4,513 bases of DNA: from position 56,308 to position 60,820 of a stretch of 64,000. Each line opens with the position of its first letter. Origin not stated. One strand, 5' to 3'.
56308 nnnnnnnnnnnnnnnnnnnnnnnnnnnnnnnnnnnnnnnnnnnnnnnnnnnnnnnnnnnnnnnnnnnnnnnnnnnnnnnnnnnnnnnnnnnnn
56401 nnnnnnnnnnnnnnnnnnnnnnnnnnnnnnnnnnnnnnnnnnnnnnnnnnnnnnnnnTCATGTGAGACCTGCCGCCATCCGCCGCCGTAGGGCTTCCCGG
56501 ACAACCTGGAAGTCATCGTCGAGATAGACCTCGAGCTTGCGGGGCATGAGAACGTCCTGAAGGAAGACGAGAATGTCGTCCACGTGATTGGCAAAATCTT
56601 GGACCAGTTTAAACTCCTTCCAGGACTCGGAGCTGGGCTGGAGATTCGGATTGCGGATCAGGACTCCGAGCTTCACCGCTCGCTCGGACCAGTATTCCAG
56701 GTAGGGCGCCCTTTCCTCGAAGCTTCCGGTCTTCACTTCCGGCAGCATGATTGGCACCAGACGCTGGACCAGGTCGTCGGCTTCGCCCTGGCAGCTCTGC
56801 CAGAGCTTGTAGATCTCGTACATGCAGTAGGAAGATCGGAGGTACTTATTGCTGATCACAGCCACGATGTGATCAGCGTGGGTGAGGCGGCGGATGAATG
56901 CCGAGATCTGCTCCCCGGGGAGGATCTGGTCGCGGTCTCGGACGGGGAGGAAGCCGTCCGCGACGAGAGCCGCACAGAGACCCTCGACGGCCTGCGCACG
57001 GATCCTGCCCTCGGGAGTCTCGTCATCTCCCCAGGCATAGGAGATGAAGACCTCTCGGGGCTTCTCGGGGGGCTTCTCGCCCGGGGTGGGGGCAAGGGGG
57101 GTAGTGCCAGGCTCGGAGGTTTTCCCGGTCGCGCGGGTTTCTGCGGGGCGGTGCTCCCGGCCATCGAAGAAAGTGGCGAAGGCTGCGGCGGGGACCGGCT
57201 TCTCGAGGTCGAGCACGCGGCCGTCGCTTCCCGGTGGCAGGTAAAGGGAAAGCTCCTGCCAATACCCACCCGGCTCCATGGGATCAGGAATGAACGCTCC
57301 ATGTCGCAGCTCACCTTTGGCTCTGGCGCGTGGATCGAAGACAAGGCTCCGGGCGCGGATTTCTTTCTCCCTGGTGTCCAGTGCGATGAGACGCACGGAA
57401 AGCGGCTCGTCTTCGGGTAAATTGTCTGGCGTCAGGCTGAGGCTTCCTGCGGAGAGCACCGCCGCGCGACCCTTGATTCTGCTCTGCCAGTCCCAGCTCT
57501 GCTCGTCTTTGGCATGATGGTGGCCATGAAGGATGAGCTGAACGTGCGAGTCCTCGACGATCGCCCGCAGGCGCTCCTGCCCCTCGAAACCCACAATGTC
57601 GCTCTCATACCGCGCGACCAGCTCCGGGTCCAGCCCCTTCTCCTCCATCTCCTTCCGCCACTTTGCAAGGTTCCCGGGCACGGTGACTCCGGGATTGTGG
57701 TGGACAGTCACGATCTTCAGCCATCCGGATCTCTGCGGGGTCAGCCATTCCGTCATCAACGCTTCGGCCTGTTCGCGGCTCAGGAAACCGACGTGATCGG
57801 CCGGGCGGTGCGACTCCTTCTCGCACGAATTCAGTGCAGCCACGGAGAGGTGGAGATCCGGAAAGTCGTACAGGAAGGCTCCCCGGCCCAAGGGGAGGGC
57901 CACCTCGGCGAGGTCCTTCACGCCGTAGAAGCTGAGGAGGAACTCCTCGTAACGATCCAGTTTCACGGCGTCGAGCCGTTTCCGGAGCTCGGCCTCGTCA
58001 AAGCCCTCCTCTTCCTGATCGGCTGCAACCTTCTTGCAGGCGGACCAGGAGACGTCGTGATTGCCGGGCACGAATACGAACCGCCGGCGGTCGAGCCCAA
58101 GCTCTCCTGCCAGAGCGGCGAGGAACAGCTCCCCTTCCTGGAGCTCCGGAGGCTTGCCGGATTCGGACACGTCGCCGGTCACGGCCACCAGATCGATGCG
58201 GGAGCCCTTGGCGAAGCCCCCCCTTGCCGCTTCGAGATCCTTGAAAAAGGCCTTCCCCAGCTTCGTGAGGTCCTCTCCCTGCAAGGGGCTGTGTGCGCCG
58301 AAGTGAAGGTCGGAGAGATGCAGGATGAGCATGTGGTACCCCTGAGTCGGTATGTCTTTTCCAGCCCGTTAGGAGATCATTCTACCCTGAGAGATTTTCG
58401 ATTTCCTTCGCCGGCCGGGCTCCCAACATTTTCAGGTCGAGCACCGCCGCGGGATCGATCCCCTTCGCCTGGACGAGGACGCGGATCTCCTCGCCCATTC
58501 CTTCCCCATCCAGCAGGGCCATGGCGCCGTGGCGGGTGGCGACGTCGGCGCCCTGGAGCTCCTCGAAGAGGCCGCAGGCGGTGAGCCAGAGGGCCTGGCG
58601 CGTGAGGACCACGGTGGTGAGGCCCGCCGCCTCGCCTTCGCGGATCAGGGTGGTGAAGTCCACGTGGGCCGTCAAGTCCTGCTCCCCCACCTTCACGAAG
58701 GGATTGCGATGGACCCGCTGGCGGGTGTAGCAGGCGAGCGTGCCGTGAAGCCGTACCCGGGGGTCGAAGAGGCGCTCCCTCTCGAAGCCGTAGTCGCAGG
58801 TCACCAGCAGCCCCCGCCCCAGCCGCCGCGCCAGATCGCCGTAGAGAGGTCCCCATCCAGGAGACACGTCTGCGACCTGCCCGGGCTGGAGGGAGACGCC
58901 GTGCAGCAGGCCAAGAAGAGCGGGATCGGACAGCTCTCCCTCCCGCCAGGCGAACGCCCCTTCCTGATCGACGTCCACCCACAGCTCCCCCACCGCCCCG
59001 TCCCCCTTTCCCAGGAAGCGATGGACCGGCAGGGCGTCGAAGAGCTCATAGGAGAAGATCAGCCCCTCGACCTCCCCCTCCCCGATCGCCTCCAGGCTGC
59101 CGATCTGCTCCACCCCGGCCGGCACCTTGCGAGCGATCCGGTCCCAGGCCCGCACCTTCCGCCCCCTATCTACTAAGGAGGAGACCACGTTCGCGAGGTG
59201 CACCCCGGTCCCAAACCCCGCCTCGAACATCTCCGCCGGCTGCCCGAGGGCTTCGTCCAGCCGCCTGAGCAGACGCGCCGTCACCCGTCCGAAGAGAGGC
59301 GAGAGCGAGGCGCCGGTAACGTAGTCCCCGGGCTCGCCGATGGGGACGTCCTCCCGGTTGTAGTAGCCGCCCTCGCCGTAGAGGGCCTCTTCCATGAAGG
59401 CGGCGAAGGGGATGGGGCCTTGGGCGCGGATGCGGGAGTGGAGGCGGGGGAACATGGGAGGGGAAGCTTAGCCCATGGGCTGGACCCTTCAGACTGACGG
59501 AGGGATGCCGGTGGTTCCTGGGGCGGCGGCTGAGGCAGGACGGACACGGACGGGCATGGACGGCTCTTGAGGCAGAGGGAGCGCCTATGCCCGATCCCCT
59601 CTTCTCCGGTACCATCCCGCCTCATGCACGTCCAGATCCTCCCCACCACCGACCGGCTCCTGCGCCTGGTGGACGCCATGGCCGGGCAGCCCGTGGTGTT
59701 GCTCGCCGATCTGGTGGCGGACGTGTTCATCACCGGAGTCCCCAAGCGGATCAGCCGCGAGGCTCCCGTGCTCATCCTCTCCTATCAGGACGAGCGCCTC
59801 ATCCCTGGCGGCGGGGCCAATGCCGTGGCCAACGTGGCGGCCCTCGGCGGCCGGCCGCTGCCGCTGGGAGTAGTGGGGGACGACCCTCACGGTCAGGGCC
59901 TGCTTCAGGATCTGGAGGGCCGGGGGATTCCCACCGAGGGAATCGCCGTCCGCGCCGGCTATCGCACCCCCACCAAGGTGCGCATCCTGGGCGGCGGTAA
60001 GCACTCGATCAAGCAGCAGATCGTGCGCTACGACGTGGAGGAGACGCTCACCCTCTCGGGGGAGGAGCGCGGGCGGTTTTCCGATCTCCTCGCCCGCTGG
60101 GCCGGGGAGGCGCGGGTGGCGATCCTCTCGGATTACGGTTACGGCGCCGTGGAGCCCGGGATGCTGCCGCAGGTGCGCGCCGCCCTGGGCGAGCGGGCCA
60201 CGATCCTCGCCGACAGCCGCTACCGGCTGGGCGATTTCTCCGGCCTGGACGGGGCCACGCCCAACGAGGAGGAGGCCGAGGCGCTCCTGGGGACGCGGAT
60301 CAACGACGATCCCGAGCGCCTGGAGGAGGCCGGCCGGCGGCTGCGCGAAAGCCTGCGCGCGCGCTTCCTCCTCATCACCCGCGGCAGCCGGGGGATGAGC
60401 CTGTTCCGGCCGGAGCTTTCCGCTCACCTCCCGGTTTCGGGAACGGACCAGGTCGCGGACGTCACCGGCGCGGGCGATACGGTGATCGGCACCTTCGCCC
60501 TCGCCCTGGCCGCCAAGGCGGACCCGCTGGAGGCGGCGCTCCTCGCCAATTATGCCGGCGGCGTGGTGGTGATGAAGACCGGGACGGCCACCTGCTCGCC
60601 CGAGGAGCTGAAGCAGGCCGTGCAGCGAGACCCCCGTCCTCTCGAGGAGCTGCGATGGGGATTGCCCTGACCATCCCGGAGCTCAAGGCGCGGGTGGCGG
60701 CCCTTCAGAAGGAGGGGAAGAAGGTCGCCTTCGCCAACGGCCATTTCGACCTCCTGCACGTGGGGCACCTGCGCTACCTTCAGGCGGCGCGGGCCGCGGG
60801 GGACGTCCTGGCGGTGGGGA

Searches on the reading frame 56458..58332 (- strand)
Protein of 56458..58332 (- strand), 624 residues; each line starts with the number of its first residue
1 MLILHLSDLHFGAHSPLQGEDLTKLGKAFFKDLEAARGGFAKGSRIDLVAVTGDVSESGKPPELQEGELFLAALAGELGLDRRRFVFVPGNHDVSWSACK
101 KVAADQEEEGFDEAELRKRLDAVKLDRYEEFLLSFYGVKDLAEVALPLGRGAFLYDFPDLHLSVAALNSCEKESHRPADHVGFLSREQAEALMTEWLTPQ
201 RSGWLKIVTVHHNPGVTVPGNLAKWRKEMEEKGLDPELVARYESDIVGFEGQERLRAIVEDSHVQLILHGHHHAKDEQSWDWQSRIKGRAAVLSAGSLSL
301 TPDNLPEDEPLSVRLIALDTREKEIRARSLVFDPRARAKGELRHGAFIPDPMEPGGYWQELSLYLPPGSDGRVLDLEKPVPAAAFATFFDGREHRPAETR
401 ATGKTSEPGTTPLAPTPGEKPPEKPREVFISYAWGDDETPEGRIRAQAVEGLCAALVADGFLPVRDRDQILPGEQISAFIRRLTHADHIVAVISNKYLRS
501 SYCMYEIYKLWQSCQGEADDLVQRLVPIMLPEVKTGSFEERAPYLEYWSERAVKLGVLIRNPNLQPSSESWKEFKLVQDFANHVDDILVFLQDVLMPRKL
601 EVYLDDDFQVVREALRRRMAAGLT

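Call 3: search_protein_families(library=pfam, proteins=[window:56458-58332:-], max_evalue=1)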
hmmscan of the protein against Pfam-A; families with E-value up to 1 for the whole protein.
window:56458-58332:- (624 aa): 4 families
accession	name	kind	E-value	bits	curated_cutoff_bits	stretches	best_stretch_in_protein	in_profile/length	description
PF00149.33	Metallophos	-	2.5e-14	54.6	21.5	1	1-274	1-190/191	Calcineurin-like phosphoesterase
PF13676.11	TIR_2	-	2.5e-12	47.8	28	1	428-535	1-98/122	TIR domain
PF12850.12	Metallophos_2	-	0.00022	21.7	27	1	1-106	1-71/154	Calcineurin-like phosphoesterase superfamily domain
PF01582.25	TIR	-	0.0091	16.2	21.3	1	450-517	19-86/179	TIR domain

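Call 4: search_protein_families(library=padloc, proteins=[window:56458-58332:-], max_evalue=1)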
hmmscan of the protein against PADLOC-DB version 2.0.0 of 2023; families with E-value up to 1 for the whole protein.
window:56458-58332:- (624 aa): 5 families
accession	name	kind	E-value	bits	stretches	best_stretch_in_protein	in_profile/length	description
PDLC05051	PDC-S60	-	7.4e-11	38.9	1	1-106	1-101/1027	-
PDLC00736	Effector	-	2.7e-08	31.2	1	4-97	6-89/561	Endonuclease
PDLC03957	bSEFIR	-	3e-06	25.3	1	425-498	38-106/412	-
PDLC04908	PDC-S10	-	9.3e-05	19.8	1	45-101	29-79/223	-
PDLC05062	PDC-S66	-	0.0009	16.8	1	420-512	143-228/282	-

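Call 7: search_protein_families(library=ncbifam, proteins=[window:56458-58332:-], max_evalue=1)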
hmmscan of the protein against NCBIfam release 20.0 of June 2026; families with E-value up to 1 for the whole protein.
window:56458-58332:- (624 aa): 6 families
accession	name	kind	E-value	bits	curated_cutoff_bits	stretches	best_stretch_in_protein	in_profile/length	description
NF053862.1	DS9_1_antiphage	equivalog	2.1e-29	102.7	420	1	3-299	196-474/486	anti-phage phosphoesterase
NF053861.1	DS8_antiphage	equivalog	6.1e-10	37.5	790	1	5-102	1-93/994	anti-phage protein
TIGR00619.1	sbcd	subfamily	4e-08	33.4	77.65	1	1-94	1-87/252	exonuclease subunit SbcD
NF040588.1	FxsC_Nterm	equivalog_domain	0.012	15.6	130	1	452-529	31-117/182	TIR-like protein FxsC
NF058526.1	Thoeris_type3_ThcB4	equivalog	0.051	12.4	220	1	424-507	126-202/375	Thoeris type III anti-phage system protein ThcB4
TIGR03729.1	acc_ester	subfamily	0.1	12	148.25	0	248-278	194-224/239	putative phosphoesterase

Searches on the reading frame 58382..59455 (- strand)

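Call 83: search_protein_families(library=pfam, proteins=[window:58382-59455:-], max_evalue=0.001)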
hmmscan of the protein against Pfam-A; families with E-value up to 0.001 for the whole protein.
window:58382-59455:- (357 aa): 1 family
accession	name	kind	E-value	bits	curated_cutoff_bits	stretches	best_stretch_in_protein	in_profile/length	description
PF02636.23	Methyltransf_28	-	4.2e-33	115.3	23.3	1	121-282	84-246/249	Putative S-adenosyl-L-methionine-dependent methyltransferase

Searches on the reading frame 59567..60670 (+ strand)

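Call 83: search_protein_families(library=pfam, proteins=[window:59567-60670:+], max_evalue=0.001)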
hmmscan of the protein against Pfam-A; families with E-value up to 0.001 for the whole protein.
window:59567-60670:+ (367 aa): 1 family
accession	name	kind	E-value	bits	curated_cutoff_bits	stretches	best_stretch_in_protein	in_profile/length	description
PF00294.29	PfkB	-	5.5e-33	115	25.8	2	228-346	185-301/302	pfkB family carbohydrate kinase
